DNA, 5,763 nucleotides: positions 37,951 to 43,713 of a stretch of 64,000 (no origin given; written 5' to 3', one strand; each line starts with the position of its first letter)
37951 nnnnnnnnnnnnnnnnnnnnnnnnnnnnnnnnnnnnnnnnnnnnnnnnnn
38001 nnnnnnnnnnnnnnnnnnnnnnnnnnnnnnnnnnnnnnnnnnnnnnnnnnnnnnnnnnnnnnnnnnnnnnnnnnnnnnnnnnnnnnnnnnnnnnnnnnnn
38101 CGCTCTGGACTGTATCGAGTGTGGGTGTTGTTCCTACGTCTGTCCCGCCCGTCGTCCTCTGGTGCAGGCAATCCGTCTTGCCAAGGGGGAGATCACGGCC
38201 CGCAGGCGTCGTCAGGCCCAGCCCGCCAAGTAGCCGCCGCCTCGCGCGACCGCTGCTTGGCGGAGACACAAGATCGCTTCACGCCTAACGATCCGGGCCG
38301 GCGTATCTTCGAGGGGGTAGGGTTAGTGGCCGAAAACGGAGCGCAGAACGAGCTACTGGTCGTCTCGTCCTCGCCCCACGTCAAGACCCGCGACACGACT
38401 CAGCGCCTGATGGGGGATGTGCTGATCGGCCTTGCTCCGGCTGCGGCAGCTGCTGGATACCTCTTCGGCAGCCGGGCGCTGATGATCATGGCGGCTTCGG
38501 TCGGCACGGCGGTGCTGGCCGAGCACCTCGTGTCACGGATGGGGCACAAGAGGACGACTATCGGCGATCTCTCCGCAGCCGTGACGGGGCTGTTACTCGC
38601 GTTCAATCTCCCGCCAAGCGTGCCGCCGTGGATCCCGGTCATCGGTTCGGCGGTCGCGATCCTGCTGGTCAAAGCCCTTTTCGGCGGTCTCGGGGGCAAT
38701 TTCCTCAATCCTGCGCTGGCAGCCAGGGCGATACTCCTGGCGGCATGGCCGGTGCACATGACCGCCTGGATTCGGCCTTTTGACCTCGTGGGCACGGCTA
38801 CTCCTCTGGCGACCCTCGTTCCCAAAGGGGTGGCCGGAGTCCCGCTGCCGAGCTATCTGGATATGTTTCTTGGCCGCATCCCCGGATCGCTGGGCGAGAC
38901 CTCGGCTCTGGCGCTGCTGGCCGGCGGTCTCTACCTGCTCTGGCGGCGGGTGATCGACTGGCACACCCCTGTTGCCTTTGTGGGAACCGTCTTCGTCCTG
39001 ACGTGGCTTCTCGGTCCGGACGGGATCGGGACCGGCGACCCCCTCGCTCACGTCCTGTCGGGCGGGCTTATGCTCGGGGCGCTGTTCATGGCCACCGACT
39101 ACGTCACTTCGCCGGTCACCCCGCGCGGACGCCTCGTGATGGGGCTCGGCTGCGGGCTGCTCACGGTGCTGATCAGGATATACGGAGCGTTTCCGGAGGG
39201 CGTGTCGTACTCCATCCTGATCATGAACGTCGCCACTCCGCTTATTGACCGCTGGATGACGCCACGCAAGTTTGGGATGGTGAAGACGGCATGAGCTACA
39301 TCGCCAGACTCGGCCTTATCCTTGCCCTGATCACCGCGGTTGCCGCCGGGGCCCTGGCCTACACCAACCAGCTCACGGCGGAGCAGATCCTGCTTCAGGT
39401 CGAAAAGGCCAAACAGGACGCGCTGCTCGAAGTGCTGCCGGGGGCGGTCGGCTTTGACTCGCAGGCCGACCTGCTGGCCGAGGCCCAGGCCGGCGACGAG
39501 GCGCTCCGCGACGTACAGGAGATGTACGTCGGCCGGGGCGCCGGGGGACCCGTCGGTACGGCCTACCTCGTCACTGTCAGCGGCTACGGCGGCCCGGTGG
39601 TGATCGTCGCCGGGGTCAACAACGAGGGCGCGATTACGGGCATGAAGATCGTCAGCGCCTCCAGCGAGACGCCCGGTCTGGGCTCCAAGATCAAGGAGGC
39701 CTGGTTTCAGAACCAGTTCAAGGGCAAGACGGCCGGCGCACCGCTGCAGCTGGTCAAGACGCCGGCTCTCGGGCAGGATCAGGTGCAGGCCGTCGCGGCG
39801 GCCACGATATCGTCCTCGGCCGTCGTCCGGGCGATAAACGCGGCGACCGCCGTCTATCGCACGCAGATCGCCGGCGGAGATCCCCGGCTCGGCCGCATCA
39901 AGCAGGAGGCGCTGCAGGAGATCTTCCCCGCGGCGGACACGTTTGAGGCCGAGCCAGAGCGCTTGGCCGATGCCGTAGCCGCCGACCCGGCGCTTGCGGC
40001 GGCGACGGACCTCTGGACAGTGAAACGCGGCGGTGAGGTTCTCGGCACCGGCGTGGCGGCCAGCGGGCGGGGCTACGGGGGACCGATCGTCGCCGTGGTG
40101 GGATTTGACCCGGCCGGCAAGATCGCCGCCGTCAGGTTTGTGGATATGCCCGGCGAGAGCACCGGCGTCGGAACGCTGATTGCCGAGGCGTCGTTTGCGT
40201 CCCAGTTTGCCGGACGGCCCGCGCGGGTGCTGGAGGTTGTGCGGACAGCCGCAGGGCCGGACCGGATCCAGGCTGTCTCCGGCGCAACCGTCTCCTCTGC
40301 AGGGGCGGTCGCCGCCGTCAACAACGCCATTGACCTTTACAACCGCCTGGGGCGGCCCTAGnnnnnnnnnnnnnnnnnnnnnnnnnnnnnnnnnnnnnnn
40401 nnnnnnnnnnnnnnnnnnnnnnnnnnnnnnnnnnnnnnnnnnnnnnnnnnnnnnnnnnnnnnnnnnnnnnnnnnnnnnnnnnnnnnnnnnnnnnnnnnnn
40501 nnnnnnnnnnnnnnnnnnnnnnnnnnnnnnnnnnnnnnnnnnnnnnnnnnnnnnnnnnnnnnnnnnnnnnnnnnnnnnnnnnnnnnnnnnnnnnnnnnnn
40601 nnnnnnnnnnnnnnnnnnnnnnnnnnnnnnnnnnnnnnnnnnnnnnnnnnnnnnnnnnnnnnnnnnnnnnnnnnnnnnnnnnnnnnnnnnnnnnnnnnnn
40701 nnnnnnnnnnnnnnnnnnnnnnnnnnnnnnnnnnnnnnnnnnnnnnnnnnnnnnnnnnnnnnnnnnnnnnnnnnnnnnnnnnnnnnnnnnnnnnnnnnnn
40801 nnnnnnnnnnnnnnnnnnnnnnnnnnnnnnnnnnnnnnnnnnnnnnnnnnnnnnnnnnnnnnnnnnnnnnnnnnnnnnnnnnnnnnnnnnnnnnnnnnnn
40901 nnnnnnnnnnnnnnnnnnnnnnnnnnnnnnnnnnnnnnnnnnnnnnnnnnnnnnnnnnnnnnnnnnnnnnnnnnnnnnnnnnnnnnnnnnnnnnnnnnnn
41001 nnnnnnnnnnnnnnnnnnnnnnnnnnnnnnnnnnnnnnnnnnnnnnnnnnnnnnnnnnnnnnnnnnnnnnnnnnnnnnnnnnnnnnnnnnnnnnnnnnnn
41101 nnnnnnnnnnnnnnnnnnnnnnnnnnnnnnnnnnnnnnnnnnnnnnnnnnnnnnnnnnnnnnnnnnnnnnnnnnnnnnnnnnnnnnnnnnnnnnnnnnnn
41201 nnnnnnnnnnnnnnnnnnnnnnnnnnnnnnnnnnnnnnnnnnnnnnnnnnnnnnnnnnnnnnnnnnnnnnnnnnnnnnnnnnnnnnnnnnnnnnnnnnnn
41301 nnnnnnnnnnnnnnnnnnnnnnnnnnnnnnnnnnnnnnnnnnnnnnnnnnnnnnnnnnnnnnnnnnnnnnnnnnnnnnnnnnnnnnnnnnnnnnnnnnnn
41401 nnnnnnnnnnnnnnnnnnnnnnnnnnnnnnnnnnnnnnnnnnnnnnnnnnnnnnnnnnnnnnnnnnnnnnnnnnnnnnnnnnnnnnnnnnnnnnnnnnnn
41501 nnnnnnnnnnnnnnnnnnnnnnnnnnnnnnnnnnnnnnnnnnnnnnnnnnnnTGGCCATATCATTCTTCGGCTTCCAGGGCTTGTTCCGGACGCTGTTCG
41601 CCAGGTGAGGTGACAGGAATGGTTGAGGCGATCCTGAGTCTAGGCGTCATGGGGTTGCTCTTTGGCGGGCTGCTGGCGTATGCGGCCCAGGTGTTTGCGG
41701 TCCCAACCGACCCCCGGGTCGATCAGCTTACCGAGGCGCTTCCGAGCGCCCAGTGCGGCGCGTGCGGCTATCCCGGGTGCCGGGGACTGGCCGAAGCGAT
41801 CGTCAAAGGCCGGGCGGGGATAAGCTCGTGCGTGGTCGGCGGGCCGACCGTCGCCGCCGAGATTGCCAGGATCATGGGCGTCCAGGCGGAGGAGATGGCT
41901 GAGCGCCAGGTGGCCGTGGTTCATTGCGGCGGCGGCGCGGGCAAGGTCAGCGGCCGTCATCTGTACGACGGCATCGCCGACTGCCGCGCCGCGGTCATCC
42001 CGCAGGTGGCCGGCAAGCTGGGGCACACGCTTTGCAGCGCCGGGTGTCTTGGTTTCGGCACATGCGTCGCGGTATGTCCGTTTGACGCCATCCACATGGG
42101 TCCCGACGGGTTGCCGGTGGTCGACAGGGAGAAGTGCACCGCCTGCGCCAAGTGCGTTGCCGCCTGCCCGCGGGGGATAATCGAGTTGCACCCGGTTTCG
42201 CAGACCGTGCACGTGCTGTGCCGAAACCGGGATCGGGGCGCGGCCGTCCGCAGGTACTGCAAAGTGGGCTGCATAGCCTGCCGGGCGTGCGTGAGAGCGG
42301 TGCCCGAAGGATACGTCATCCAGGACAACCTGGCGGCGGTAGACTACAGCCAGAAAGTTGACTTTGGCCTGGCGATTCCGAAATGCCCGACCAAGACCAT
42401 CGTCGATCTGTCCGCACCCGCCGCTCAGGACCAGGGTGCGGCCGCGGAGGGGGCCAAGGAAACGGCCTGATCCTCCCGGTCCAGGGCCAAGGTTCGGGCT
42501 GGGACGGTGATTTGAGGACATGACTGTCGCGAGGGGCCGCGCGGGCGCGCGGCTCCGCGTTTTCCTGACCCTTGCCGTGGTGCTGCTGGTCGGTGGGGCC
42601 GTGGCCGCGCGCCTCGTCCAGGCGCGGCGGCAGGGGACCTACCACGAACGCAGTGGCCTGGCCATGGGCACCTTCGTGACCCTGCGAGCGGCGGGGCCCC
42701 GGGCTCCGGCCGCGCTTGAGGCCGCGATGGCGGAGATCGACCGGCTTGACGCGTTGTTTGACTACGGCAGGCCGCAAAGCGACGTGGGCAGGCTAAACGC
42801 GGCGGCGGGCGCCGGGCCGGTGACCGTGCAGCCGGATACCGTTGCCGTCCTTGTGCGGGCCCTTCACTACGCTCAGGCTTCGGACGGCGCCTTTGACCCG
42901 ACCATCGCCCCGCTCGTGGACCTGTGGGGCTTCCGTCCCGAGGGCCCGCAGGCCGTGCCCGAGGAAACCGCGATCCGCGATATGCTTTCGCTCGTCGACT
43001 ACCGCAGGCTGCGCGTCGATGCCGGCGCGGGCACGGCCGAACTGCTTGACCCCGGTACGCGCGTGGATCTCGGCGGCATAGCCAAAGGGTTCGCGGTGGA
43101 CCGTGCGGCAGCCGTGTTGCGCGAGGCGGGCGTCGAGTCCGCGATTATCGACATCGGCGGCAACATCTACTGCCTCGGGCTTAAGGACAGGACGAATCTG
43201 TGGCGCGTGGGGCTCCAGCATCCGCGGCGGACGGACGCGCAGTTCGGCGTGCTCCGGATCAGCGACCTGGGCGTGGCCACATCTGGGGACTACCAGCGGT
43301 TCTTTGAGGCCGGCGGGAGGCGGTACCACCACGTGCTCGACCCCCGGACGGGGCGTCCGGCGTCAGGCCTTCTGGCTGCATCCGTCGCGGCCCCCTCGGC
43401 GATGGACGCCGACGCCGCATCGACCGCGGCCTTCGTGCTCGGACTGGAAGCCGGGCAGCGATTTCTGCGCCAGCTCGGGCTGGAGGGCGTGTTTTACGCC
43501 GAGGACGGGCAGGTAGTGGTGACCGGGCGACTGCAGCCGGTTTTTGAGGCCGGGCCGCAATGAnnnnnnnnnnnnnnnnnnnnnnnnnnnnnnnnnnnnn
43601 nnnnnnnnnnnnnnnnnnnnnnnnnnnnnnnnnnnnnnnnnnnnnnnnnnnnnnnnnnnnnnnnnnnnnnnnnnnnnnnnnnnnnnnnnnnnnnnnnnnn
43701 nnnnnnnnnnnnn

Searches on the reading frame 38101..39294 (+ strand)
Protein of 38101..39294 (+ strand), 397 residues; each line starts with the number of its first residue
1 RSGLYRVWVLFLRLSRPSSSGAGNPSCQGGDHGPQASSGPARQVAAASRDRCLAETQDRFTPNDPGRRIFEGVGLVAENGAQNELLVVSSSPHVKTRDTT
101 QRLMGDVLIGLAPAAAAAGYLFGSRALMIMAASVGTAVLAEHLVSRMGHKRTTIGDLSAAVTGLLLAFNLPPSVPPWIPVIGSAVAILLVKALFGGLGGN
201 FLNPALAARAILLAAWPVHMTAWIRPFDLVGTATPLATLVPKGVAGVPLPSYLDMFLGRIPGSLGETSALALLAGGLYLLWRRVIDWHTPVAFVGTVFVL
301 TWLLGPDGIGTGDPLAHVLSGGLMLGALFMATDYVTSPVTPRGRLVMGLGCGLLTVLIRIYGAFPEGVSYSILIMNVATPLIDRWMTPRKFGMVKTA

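Call 31: search_protein_families(library=pfam, proteins=[window:38101-39294:+], max_evalue=0.00001)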
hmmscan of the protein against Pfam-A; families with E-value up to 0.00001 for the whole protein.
window:38101-39294:+ (397 aa): 1 family
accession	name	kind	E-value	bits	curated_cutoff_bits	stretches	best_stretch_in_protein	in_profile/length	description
PF03116.20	NQR2_RnfD_RnfE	-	7.4e-117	390.4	27.7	1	87-392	1-296/296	NQR2, RnfD, RnfE family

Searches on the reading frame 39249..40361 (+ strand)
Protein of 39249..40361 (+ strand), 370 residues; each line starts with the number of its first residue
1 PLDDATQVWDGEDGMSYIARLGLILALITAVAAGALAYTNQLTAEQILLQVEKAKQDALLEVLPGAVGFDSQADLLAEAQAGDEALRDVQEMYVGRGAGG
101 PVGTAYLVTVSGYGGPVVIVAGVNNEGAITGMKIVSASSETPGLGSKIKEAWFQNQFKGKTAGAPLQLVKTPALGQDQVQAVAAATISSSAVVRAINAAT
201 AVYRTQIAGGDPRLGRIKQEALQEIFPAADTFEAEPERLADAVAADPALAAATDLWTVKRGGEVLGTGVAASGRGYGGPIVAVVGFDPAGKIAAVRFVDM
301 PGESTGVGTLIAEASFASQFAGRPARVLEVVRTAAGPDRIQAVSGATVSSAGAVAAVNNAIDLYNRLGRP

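Call 31: search_protein_families(library=pfam, proteins=[window:39249-40361:+], max_evalue=0.00001)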
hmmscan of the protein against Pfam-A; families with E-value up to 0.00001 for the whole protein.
window:39249-40361:+ (370 aa): 1 family
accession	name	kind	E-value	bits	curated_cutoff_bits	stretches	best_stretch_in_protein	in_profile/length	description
PF04205.19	FMN_bind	-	2.9e-29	102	22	2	112-199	1-75/77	FMN-binding domain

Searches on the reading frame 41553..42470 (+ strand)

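Call 32: search_protein_families(library=pfam, proteins=[window:41553-42470:+], max_evalue=0.00001)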
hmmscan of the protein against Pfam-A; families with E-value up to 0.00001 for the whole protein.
window:41553-42470:+ (305 aa): 8 families
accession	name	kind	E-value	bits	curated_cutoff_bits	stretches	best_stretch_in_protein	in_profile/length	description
PF04060.18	FeS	-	1.1e-13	51.1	23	1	63-94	1-32/33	Putative Fe-S cluster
PF14697.11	Fer4_21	-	6.6e-09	36.2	35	1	164-211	7-58/59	4Fe-4S dicluster domain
PF12838.12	Fer4_7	-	6.5e-08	33.4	27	1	165-209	2-52/52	4Fe-4S dicluster domain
PF13187.11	Fer4_9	-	7.6e-08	32.7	27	1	165-209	2-51/52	4Fe-4S dicluster domain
PF00037.32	Fer4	-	2.2e-07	30.8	21.1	1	188-211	1-24/24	4Fe-4S binding domain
PF13237.11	Fer4_10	-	3.2e-07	30.6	25.5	0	164-206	8-53/53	4Fe-4S dicluster domain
PF12837.12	Fer4_6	-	4.7e-06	26.7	25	1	188-210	2-24/24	4Fe-4S binding domain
PF25160.1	LdpA_Fe-S-bd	-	6e-06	26.4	27.6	0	170-213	8-46/49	LdpA Fe-S cluster-binding domain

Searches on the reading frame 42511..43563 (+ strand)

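Call 32: search_protein_families(library=pfam, proteins=[window:42511-43563:+], max_evalue=0.00001)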
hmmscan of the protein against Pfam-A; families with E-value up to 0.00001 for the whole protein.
window:42511-43563:+ (350 aa): 1 family
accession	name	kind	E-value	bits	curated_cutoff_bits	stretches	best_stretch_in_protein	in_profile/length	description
PF02424.20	ApbE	-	1.4e-90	303.9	25.6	1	52-327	1-265/266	ApbE family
